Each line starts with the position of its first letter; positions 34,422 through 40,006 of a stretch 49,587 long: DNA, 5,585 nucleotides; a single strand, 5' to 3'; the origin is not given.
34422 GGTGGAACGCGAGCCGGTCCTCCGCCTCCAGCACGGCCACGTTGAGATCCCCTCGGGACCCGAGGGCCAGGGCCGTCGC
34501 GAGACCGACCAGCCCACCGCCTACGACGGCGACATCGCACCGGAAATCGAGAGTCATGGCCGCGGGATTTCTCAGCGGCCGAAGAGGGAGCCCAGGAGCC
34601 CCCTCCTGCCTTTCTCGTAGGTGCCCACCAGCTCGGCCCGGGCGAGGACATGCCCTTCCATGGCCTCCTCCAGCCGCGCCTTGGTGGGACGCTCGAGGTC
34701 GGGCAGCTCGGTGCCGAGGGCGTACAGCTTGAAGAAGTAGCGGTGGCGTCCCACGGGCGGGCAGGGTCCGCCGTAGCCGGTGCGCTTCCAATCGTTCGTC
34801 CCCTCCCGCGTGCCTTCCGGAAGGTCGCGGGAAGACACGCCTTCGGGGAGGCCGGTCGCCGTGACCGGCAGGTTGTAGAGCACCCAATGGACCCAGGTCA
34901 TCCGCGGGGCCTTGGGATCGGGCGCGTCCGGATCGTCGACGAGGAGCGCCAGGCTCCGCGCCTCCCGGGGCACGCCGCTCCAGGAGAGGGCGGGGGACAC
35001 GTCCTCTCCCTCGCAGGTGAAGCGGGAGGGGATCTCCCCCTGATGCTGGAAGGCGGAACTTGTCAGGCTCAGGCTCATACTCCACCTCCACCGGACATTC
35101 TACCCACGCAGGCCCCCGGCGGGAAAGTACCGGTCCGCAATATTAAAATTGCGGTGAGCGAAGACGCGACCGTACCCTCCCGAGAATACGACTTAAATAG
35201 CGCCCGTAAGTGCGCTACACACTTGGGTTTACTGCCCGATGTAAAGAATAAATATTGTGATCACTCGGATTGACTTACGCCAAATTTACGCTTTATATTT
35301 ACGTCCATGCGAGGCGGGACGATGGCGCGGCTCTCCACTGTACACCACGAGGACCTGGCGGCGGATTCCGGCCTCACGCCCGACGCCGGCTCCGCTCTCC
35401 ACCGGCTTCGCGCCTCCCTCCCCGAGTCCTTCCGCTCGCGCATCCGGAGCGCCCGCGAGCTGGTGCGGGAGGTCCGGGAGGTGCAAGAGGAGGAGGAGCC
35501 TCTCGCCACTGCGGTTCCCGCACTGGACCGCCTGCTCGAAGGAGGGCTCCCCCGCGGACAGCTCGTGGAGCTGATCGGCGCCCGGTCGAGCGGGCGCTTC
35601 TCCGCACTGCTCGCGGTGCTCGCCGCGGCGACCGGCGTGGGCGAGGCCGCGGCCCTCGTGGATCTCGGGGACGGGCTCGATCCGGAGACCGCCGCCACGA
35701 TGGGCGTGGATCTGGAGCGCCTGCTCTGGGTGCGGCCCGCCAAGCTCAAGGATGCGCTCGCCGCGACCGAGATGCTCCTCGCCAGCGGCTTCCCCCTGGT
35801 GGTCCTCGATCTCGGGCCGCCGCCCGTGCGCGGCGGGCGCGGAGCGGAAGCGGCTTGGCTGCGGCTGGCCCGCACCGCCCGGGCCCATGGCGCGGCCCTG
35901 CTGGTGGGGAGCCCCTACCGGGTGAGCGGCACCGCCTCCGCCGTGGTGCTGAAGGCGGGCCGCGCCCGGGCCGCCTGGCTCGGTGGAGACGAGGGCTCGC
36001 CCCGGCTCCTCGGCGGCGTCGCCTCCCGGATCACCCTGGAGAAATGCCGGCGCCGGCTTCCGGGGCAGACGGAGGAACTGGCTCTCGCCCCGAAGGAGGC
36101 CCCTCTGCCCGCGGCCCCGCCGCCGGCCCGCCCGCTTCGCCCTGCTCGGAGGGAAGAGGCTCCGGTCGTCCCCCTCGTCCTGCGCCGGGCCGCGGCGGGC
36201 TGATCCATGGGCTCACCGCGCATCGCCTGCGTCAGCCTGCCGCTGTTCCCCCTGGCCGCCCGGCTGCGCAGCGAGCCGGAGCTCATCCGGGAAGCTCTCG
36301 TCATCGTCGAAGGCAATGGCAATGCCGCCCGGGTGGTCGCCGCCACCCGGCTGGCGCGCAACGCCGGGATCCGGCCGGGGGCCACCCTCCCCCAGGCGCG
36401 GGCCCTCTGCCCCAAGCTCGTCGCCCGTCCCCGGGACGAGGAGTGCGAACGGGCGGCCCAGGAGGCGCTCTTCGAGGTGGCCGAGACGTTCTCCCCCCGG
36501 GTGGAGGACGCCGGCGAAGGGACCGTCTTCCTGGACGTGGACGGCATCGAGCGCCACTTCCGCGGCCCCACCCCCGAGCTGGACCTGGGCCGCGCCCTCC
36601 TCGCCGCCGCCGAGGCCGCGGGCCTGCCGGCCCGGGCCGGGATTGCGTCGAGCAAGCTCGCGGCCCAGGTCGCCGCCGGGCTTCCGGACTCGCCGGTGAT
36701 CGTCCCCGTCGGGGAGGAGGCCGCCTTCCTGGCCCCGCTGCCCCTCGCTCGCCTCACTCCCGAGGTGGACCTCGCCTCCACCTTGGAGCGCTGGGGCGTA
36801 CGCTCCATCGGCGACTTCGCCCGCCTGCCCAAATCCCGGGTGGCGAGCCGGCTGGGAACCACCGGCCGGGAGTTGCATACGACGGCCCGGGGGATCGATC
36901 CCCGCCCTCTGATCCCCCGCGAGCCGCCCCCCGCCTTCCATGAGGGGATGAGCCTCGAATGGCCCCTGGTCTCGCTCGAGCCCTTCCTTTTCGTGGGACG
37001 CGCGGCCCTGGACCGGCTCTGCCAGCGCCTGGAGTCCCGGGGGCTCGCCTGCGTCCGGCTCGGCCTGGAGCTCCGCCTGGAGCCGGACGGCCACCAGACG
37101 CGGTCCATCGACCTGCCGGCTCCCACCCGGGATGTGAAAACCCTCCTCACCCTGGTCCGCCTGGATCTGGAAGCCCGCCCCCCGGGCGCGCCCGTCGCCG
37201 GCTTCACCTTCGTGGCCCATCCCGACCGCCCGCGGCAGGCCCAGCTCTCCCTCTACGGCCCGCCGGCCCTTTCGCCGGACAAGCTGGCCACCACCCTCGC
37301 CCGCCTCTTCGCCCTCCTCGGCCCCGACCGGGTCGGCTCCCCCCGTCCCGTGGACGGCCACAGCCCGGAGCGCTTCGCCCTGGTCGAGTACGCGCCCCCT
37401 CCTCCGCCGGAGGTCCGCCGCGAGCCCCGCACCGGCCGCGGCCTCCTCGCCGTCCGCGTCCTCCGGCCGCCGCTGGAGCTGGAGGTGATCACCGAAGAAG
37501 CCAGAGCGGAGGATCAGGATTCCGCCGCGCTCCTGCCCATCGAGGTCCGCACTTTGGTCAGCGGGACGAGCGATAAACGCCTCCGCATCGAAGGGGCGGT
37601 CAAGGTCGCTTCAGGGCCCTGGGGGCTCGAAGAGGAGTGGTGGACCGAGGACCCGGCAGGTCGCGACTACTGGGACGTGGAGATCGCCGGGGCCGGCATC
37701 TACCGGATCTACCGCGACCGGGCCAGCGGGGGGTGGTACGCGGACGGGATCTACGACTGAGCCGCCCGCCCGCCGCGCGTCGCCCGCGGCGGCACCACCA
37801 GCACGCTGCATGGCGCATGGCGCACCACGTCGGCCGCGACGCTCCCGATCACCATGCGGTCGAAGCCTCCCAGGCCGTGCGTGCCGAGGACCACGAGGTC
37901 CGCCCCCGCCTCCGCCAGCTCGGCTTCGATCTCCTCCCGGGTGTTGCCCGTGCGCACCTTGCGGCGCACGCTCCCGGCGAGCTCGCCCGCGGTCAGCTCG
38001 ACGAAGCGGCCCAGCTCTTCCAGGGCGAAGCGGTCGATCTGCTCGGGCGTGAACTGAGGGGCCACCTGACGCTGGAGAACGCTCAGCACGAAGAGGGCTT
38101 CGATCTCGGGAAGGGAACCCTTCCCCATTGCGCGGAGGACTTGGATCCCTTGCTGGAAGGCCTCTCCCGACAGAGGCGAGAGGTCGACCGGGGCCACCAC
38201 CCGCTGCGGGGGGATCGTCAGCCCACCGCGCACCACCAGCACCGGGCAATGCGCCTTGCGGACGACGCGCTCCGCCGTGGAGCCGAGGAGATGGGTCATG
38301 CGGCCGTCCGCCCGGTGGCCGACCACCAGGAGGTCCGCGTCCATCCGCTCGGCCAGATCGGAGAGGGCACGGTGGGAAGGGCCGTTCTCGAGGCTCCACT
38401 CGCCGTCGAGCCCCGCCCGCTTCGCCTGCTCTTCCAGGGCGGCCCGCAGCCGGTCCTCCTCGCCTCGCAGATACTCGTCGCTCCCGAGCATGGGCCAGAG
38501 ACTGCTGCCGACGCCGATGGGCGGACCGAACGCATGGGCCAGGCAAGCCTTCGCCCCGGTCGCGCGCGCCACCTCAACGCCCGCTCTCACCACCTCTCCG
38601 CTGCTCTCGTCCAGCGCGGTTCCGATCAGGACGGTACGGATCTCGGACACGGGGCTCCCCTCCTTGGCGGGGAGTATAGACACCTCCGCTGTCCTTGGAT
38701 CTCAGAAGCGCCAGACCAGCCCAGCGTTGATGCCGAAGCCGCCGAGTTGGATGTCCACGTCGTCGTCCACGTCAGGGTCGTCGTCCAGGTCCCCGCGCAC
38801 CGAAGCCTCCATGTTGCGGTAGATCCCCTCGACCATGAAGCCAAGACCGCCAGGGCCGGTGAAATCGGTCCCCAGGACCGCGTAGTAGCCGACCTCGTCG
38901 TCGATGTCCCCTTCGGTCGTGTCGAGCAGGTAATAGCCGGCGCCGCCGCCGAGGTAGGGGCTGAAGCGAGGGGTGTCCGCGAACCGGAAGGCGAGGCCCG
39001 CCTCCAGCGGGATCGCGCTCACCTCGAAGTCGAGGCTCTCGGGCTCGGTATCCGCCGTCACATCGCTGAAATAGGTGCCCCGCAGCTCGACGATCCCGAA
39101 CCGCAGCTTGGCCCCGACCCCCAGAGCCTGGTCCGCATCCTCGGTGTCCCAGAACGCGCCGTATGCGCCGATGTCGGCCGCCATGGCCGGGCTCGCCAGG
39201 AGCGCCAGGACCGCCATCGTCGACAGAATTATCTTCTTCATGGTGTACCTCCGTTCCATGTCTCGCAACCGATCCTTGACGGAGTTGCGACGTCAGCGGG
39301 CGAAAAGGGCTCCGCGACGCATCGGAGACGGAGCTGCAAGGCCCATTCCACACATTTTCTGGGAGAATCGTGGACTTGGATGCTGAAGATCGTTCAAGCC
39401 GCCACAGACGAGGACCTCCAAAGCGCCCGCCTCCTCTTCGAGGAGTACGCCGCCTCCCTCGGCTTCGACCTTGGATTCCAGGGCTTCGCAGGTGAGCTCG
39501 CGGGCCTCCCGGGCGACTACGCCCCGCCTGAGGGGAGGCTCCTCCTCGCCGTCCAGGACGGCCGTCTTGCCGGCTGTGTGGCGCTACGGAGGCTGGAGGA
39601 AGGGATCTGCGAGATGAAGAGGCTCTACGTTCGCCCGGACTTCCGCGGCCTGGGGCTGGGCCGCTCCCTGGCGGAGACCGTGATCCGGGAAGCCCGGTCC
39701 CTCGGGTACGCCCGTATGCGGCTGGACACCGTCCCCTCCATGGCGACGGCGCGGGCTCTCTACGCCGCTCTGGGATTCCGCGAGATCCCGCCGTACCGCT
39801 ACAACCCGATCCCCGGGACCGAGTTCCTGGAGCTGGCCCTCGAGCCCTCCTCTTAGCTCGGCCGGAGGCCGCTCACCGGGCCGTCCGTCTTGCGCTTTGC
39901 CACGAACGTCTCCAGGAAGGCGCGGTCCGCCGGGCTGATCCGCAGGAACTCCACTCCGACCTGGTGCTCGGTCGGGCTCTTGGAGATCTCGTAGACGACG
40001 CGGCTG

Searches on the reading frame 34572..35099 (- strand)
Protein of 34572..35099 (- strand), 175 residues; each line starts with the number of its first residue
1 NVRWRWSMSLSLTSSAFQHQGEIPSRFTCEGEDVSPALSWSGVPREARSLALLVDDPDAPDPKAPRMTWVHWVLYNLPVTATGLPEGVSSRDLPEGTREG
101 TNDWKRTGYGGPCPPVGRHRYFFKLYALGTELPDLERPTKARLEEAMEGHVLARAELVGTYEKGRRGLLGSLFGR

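Call 58: search_protein_families(library=pfam, proteins=[window:34572-35099:-], max_evalue=0.00001)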
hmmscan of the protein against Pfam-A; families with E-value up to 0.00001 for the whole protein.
window:34572-35099:- (175 aa): 1 family
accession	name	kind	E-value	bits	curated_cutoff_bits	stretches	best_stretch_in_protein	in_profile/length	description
PF01161.25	PBP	-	2.2e-48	164.5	24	1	22-161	1-135/135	Phosphatidylethanolamine-binding protein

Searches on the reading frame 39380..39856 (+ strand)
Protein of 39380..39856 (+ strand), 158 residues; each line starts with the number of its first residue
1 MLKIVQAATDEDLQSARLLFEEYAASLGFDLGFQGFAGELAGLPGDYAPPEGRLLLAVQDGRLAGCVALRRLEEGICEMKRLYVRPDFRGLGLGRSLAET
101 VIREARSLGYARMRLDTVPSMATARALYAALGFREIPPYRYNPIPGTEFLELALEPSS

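Call 9: search_protein_families(library=pfam, proteins=[window:39380-39856:+], max_evalue=0.01)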
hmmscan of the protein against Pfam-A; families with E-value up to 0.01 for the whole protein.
window:39380-39856:+ (158 aa): 6 families
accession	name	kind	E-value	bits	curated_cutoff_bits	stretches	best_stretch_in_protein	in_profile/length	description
PF00583.31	Acetyltransf_1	-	1.5e-18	67.6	20.7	1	50-133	31-116/116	Acetyltransferase (GNAT) family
PF13508.13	Acetyltransf_7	-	1.3e-14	54.7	27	1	51-135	2-84/84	Acetyltransferase (GNAT) domain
PF13673.13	Acetyltransf_10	-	1.6e-12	47.9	23.6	1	53-138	32-112/128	Acetyltransferase (GNAT) domain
PF08445.16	FR47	-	3.1e-09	37.1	22.1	1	71-136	16-80/86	FR47-like protein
PF14542.12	Acetyltransf_CG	-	8.7e-05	23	30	1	60-110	8-58/80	GCN5-related N-acetyl-transferase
PF13480.13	Acetyltransf_6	-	0.0046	17.6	22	1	17-114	36-133/143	Acetyltransferase (GNAT) domain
